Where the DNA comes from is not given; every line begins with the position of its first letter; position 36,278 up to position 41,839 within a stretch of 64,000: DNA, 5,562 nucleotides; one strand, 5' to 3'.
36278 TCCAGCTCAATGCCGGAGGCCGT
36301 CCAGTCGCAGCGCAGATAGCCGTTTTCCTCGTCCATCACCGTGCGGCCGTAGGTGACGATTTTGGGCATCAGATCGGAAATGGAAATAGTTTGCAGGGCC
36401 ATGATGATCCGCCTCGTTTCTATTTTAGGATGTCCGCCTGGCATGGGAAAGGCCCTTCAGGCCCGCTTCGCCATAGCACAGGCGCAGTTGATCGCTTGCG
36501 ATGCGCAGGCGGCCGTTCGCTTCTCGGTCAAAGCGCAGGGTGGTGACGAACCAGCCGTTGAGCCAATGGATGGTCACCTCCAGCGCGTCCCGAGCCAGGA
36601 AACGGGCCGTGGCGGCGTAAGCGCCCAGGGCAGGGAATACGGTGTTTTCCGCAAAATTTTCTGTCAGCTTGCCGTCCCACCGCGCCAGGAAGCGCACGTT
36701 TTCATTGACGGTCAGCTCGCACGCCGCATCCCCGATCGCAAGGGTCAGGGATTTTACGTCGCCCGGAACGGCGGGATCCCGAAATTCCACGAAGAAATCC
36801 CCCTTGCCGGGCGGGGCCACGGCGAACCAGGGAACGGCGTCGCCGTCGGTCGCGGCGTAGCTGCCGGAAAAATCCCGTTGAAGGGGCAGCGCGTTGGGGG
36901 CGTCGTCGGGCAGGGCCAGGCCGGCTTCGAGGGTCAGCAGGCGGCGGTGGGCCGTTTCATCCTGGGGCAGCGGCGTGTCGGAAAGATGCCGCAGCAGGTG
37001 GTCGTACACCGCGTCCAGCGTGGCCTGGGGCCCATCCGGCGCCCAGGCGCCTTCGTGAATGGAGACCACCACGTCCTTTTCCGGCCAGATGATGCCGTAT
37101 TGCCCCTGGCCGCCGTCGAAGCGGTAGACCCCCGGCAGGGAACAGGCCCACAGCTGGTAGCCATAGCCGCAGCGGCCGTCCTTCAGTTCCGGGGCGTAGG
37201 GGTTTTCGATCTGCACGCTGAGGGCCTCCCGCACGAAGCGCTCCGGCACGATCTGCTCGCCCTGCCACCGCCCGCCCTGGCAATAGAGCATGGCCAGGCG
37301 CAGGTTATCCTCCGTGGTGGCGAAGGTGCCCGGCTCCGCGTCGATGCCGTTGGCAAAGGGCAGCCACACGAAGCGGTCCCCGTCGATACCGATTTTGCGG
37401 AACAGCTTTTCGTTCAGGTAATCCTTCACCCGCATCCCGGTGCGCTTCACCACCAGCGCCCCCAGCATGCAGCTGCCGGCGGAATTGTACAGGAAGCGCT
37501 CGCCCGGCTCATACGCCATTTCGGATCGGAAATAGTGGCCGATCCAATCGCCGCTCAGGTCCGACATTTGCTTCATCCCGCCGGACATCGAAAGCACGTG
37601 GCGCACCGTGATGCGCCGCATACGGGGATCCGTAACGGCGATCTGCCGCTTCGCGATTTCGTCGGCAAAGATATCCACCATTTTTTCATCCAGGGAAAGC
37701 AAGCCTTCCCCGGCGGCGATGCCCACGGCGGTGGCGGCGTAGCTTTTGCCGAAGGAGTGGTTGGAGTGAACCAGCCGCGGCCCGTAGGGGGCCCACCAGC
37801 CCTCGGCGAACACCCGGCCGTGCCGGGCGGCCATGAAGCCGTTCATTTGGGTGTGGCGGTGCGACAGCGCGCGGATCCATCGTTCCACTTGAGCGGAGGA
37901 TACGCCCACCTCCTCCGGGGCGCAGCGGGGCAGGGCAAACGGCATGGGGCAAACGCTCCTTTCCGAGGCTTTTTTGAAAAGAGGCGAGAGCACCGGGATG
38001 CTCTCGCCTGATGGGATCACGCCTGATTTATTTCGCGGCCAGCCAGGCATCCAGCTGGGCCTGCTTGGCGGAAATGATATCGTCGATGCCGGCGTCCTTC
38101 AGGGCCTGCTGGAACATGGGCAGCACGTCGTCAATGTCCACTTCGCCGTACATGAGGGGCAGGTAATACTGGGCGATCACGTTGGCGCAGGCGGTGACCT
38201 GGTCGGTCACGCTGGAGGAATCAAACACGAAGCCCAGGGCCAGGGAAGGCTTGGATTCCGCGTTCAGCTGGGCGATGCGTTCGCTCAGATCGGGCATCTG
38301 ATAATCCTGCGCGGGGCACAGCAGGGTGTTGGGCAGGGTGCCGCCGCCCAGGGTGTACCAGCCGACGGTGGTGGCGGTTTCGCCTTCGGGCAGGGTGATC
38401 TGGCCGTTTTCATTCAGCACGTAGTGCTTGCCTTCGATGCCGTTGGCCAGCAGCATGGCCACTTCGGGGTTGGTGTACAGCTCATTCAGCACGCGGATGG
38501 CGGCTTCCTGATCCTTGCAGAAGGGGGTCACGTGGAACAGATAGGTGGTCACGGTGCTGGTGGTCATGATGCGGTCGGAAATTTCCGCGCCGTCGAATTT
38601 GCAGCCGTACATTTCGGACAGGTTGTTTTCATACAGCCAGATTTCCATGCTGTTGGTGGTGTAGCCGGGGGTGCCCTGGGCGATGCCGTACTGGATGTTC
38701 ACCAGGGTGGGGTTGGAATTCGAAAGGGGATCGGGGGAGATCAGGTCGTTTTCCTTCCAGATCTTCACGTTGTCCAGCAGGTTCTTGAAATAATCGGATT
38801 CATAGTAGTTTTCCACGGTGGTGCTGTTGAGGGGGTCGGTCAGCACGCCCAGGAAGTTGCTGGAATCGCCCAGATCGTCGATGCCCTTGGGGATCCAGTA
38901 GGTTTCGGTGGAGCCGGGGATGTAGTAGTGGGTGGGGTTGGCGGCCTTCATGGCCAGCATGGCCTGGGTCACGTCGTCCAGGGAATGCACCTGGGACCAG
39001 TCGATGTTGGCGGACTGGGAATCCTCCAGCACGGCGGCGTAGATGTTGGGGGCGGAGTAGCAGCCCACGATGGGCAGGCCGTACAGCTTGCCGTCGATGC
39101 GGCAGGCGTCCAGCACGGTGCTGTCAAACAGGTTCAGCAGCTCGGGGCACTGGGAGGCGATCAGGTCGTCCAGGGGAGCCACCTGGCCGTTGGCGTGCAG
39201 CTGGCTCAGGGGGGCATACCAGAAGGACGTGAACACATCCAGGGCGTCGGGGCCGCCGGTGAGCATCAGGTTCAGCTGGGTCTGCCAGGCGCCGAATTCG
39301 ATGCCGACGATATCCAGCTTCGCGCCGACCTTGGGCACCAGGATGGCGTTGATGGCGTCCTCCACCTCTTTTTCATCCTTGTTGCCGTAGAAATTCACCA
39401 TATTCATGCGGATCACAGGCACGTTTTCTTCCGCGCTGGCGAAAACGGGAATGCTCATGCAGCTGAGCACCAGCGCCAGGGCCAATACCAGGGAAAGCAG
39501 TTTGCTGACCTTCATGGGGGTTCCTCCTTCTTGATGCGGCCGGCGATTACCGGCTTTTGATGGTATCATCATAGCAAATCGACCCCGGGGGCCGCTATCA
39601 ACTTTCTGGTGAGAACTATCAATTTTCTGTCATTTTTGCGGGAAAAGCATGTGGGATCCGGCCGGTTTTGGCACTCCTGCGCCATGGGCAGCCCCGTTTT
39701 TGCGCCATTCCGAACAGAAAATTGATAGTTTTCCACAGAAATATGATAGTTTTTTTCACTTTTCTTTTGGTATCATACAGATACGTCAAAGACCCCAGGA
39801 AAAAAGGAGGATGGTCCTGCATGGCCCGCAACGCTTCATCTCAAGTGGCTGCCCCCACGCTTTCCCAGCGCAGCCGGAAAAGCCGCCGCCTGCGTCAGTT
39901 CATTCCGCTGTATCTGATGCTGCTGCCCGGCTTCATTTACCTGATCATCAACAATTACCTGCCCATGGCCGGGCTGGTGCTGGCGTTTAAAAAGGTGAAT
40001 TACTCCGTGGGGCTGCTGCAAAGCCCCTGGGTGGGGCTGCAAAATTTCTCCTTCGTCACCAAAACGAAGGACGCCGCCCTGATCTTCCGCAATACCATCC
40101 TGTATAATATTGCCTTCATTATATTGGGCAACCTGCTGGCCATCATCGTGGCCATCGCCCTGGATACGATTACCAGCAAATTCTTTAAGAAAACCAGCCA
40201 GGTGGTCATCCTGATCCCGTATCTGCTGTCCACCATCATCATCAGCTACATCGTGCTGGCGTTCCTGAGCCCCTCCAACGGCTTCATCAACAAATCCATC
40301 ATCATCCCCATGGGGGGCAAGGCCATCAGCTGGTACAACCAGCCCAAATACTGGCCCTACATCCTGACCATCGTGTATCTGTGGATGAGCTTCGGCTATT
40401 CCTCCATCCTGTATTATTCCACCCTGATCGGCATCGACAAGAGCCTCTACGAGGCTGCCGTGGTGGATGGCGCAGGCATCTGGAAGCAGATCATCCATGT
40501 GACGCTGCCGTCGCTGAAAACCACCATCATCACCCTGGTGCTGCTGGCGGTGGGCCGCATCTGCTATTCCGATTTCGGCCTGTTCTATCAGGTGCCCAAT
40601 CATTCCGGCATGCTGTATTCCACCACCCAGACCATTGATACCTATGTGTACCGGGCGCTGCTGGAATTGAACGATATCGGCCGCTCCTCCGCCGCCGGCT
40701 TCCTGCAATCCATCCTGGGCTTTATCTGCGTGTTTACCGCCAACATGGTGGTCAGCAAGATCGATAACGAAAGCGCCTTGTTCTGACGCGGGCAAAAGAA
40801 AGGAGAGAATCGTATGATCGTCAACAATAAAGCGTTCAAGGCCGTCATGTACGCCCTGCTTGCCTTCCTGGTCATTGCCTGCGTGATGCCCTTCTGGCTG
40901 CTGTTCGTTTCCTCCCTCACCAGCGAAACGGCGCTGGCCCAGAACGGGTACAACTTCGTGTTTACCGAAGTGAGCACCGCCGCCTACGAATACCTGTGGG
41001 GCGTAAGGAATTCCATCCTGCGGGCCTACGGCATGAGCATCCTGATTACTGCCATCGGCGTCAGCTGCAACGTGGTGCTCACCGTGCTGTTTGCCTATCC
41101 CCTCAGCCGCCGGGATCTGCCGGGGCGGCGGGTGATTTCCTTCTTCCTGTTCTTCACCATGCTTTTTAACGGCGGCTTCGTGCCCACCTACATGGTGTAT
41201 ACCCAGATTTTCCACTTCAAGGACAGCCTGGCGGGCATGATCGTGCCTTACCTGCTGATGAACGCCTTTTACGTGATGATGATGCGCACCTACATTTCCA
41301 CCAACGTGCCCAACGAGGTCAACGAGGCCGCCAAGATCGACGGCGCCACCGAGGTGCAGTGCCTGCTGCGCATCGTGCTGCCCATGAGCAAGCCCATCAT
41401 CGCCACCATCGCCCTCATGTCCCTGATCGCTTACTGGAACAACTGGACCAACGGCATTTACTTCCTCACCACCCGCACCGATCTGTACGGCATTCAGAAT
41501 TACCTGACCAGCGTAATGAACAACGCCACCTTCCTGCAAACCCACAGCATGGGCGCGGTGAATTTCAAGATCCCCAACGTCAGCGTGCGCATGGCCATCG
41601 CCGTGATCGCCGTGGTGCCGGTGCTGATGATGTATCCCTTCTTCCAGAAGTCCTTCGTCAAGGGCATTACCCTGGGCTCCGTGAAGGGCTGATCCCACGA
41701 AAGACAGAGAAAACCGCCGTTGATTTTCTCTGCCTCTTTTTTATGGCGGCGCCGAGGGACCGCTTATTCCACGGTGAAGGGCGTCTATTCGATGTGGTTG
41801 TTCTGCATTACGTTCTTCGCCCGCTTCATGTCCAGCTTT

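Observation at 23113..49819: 27-kb esterase-dominated sugar-utilisation locus with a single glycoside phosphorylase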

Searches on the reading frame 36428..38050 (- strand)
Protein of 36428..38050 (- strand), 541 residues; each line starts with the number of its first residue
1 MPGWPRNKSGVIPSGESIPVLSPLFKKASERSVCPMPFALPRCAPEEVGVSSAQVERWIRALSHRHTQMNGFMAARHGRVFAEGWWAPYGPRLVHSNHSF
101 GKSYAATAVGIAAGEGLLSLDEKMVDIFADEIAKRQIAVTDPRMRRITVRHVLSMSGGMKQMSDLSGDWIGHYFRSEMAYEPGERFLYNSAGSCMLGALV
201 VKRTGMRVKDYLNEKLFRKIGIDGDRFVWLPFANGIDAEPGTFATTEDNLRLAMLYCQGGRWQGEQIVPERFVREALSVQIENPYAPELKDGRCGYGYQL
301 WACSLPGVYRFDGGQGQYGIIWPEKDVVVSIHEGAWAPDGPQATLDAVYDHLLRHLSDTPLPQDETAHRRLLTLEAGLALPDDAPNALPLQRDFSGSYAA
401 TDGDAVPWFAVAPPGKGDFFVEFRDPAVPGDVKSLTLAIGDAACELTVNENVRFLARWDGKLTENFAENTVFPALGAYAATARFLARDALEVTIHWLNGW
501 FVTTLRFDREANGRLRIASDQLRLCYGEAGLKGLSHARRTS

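Call 5: search_protein_families(library=pfam, proteins=[window:36428-38050:-], max_evalue=0.001)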
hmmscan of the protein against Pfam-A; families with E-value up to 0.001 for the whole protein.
window:36428-38050:- (541 aa): 1 family
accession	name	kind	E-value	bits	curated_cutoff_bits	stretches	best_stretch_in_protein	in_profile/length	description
PF00144.29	Beta-lactamase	-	1.3e-27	97.3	27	1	71-331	18-306/329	Beta-lactamase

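Call 10: search_protein_families(library=ncbifam, proteins=[window:36428-37945:-], max_evalue=0.001)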
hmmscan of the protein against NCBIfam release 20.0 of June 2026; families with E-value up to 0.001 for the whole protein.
window:36428-37945:- (506 aa): 2 families
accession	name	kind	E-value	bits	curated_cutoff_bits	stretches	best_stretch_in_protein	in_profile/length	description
NF045925.1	3-sucCA_synth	equivalog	5e-49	167.1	800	1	5-343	27-352/498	3-succinylated cholic acid synthase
NF002968.0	PRK03642.1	equivalog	0.00073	18.5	385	0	140-212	190-258/432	penicillin binding protein PBP4B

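Call 53: search_solved_structures(query=window:36428-37945:-, max_evalue=1e-8)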
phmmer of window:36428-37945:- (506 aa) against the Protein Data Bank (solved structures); distinct sequences matched with E-value up to 1e-8: 2.
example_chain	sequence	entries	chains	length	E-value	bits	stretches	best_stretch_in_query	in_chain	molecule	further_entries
8rlj_A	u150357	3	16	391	2.4e-16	62.9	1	30-301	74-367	Class C beta-lactamase-related serine hydrolase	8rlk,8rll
8dc1_A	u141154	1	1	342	4e-13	52.3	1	9-321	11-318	Lsa45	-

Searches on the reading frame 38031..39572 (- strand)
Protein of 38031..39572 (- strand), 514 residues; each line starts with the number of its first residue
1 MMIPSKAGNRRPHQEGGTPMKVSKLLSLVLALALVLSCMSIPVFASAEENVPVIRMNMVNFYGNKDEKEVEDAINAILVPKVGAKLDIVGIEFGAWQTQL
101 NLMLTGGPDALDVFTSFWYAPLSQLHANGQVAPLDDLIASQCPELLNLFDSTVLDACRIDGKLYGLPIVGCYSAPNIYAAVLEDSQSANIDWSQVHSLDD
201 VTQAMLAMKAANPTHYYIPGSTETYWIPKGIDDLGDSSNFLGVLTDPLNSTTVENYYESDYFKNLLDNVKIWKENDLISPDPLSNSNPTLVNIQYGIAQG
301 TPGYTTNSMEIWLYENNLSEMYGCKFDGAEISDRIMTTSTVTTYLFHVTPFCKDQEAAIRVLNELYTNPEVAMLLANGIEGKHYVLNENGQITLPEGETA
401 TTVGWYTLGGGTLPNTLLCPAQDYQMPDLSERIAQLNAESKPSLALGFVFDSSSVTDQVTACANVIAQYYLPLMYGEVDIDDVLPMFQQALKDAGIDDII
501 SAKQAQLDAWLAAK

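Call 5: search_protein_families(library=pfam, proteins=[window:38031-39572:-], max_evalue=0.001)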
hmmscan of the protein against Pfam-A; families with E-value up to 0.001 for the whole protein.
window:38031-39572:- (514 aa): 3 families
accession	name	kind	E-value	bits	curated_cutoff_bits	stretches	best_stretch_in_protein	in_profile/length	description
PF12010.13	DUF3502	-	1.4e-27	96.3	24.4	1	445-512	2-69/69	Domain of unknown function (DUF3502)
PF01547.30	SBP_bac_1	-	1.5e-08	35.4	26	1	82-266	22-205/307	Bacterial extracellular solute-binding protein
PF13416.11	SBP_bac_8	-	0.00013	22.3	27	1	87-274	15-174/279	Bacterial extracellular solute-binding protein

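Call 37: search_solved_structures(query=window:38031-39515:-, max_evalue=0.001)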
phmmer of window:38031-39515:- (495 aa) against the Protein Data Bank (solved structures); distinct sequences matched with E-value up to 0.001: 3.
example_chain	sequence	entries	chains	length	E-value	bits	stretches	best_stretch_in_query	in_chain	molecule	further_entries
5swa_A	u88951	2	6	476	1.7e-23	86.5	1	31-493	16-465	Extracellular solute-binding protein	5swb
5mlt_A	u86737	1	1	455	2.7e-23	85.8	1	33-493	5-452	ABC transporter, substrate-binding protein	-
5suo_A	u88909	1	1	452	3.4e-23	85.5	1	33-493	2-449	Extracellular solute-binding protein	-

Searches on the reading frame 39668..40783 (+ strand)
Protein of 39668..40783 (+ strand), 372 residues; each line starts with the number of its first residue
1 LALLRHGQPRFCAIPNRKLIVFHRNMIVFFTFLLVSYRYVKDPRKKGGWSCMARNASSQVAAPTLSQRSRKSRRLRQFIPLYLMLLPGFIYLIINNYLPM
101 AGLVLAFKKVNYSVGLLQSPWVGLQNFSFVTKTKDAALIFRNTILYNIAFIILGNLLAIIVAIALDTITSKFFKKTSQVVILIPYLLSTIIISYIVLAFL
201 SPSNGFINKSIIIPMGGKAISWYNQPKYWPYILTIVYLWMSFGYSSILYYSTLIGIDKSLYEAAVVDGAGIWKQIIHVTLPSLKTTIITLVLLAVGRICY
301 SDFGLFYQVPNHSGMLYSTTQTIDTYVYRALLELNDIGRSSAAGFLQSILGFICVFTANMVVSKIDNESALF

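Call 5: search_protein_families(library=pfam, proteins=[window:39668-40783:+], max_evalue=0.001)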
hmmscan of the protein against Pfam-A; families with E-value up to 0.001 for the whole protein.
window:39668-40783:+ (372 aa): 1 family
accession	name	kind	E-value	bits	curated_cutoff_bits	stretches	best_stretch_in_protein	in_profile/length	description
PF00528.27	BPD_transp_1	-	3.4e-14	53.4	26.4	1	154-359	1-176/184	Binding-protein-dependent transport system inner membrane component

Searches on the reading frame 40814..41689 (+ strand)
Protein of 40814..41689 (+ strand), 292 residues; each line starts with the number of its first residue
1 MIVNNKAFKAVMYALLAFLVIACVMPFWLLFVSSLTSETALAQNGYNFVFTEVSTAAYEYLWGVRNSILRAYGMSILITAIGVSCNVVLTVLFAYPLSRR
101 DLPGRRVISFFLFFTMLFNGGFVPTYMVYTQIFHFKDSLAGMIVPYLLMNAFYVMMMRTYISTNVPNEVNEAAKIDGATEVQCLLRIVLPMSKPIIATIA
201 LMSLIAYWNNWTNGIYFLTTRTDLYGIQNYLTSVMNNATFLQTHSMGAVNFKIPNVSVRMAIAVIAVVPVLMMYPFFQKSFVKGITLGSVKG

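Call 5: search_protein_families(library=pfam, proteins=[window:40814-41689:+], max_evalue=0.001)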
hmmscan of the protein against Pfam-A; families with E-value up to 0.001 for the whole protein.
window:40814-41689:+ (292 aa): 1 family
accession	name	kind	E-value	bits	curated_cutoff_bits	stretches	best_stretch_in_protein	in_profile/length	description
PF00528.27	BPD_transp_1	-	3.3e-13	50.2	26.4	1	65-285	12-182/184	Binding-protein-dependent transport system inner membrane component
